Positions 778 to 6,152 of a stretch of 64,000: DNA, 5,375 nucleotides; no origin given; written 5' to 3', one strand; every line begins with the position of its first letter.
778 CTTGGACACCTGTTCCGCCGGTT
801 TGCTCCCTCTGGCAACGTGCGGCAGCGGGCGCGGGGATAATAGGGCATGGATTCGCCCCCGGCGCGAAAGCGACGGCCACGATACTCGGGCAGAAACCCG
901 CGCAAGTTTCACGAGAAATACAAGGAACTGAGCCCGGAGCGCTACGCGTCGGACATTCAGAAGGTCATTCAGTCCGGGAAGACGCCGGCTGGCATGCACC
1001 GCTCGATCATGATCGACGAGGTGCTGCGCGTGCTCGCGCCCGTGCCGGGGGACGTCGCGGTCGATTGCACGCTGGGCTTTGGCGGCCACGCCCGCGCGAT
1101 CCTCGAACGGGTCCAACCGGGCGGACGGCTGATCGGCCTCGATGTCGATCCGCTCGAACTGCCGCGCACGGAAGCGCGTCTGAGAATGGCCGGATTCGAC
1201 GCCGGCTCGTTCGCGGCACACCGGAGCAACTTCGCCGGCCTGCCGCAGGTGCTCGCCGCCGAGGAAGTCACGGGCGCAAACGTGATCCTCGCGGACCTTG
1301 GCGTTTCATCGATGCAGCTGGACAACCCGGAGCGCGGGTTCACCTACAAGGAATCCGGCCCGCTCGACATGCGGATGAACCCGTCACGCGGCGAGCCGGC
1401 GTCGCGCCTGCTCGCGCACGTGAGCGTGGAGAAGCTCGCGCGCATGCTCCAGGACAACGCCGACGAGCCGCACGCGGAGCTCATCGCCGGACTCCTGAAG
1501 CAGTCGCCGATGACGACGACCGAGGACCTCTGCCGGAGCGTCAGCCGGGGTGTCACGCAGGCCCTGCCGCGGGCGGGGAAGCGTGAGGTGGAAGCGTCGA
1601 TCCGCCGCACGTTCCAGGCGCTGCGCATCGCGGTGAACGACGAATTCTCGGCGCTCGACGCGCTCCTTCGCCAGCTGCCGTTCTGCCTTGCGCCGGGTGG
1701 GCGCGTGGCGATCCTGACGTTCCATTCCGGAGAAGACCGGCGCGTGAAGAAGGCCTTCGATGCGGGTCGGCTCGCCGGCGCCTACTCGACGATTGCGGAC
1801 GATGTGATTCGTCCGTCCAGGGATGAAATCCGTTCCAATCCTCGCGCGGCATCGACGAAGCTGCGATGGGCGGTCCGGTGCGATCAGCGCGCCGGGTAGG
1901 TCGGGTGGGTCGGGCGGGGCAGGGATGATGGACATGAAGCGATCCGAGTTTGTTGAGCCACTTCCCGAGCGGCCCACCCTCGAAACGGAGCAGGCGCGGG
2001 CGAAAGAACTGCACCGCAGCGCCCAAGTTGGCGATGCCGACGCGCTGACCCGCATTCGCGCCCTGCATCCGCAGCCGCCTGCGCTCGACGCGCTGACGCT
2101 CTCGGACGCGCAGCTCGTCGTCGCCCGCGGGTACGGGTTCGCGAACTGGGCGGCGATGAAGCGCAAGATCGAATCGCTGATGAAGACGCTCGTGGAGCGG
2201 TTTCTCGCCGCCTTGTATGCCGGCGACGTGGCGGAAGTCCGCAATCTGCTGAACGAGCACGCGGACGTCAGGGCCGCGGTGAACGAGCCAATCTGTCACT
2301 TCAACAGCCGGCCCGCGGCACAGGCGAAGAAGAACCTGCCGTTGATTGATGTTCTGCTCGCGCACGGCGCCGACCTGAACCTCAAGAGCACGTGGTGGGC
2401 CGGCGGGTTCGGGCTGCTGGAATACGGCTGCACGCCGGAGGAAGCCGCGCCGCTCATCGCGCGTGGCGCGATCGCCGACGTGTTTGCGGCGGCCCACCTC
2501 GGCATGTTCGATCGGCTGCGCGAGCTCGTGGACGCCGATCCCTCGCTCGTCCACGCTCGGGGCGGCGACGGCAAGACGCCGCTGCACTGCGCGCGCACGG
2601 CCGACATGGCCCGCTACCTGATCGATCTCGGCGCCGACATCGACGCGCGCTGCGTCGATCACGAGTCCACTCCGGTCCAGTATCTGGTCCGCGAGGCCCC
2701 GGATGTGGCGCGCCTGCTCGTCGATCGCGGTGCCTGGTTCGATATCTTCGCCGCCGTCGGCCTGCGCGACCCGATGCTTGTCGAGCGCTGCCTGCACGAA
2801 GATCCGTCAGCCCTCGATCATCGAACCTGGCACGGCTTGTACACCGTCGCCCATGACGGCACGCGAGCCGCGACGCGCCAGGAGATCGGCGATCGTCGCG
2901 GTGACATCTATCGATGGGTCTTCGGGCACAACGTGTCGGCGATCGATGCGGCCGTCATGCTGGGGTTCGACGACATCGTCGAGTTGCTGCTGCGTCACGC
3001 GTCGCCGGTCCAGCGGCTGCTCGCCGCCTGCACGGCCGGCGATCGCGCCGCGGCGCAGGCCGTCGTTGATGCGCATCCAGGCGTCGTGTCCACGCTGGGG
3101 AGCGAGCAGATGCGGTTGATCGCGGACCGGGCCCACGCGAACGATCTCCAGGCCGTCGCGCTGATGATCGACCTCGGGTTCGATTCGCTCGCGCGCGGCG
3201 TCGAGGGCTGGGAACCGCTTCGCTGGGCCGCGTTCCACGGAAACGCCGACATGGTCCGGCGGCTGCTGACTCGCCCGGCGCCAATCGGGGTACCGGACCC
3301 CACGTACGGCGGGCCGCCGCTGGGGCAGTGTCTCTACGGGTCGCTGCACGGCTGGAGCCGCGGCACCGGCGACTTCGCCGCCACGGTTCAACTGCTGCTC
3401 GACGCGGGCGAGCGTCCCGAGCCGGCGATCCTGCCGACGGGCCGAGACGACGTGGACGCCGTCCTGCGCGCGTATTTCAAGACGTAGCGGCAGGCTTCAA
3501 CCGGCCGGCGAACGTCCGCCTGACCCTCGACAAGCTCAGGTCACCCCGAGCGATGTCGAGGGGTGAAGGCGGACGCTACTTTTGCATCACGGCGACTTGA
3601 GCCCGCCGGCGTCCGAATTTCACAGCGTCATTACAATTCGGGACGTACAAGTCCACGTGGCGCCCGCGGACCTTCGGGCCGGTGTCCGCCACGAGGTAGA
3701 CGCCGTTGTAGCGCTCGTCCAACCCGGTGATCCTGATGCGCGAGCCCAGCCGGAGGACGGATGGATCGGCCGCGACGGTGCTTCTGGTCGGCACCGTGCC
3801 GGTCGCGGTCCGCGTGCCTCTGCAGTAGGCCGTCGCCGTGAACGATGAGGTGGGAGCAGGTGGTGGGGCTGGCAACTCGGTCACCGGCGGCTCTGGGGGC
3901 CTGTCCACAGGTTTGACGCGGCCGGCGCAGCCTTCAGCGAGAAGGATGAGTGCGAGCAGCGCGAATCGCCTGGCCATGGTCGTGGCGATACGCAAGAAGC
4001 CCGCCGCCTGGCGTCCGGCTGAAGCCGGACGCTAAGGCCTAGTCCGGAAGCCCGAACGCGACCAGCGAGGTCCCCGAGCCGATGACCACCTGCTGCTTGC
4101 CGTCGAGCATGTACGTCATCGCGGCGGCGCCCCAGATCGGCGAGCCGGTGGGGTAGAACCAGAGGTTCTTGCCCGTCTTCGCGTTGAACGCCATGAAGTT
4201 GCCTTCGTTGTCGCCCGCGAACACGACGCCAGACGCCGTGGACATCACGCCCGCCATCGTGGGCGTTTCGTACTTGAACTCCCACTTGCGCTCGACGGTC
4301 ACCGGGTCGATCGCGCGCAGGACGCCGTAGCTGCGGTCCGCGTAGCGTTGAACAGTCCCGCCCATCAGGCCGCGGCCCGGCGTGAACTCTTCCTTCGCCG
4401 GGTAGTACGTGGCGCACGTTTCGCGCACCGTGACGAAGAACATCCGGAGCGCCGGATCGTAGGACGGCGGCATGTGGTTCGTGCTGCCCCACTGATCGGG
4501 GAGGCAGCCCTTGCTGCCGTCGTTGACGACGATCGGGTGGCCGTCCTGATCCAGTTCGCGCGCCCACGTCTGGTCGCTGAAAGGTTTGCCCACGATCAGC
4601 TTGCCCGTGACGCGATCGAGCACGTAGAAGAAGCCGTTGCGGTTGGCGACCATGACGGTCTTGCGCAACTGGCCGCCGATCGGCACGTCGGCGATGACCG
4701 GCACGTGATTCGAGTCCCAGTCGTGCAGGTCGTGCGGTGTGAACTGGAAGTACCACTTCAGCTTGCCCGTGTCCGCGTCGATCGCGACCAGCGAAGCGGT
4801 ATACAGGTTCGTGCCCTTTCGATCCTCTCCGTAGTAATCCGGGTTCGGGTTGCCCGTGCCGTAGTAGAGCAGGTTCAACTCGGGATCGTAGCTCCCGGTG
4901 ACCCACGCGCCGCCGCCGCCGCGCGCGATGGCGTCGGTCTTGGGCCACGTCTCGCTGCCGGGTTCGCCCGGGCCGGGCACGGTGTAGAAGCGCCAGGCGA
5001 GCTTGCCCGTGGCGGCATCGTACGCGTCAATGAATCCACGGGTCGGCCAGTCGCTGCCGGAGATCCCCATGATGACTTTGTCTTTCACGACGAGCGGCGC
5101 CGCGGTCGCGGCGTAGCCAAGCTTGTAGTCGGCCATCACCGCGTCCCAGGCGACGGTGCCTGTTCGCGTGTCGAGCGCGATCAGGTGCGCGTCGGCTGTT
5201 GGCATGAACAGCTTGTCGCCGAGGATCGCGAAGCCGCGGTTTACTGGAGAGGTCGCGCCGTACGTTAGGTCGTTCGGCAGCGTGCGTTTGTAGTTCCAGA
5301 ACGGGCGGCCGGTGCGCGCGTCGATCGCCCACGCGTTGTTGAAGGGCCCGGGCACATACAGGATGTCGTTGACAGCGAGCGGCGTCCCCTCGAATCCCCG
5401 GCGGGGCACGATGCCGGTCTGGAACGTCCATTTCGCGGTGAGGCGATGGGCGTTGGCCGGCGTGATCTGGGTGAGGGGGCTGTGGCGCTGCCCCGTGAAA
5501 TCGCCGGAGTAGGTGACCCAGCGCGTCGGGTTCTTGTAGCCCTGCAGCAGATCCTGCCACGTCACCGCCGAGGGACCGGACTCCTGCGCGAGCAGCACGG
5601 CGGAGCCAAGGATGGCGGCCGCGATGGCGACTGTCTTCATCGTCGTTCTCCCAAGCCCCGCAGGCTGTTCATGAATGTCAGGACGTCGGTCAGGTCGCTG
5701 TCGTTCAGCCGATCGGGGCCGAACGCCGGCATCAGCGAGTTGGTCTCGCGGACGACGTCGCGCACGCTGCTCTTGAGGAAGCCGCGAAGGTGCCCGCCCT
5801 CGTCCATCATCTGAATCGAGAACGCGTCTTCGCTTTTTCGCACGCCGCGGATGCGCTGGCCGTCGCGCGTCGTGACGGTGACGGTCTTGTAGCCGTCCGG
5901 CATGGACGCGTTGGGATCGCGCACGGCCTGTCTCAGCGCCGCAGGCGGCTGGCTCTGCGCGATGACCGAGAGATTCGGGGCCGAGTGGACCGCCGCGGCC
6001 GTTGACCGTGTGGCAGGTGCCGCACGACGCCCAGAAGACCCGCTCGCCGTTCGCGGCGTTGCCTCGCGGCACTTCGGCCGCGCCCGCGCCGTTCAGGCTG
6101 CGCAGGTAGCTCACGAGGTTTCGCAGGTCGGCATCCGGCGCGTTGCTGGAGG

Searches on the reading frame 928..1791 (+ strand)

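Call 60: search_protein_families(library=pfam, max_evalue=0.0001, proteins=[window:928-1791:+])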
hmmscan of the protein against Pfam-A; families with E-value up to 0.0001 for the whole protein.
window:928-1791:+ (288 aa): 1 family
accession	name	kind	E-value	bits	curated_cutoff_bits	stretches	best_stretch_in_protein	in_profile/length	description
PF01795.25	Methyltransf_5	-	9.7e-65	219.5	27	1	23-278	3-254/309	MraW methylase family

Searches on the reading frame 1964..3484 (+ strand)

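Call 60: search_protein_families(library=pfam, max_evalue=0.0001, proteins=[window:1964-3484:+])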
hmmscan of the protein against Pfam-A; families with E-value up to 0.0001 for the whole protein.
window:1964-3484:+ (507 aa): 5 families
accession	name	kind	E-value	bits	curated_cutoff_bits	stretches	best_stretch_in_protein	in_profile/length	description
PF00023.36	Ank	-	2.3e-18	65.7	21.1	1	202-229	1-31/33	Ankyrin repeat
PF12796.13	Ank_2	-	3.7e-18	66.3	27.3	1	175-257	3-84/90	Ankyrin repeats (3 copies)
PF13637.12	Ank_4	-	4.4e-13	49.5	22.7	0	389-435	4-50/50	Ankyrin repeats (many copies)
PF13606.12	Ank_3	-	1.3e-12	47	22.3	0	414-441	1-28/30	Ankyrin repeat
PF13857.12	Ank_5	-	4.5e-09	36.9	27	0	188-240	1-55/56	Ankyrin repeats (many copies)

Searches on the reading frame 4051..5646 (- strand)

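Call 60: search_protein_families(library=pfam, max_evalue=0.0001, proteins=[window:4051-5646:-])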
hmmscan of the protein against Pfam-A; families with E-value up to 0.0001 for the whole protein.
window:4051-5646:- (532 aa): 3 families
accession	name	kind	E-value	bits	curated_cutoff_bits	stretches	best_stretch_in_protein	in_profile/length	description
PF01011.28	PQQ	-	4.9e-89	300.1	26.7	2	43-352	1-336/595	Glucose/ethanol/alcohol dehydrogenase, beta-propeller domain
PF13360.13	PQQ_2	-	1.8e-26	93.7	27.6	2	86-219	27-143/233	Outer membrane protein assembly factor BamB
PF13570.13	Beta-prop_ACSF4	-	4.5e-11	43.2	133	1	441-529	155-238/329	Beta-alanine-activating enzyme, beta-propeller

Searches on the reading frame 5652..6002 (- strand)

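Call 30: search_protein_families(library=pfam, max_evalue=0.001, proteins=[window:5652-6002:-])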
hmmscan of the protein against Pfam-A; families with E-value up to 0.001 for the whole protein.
window:5652-6002:- (117 aa): 1 family
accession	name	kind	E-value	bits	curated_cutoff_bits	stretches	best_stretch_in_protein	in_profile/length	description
PF13442.11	Cytochrome_CBB3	-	3e-05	24.7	27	0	78-111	35-68/68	Cytochrome C oxidase, cbb3-type, subunit III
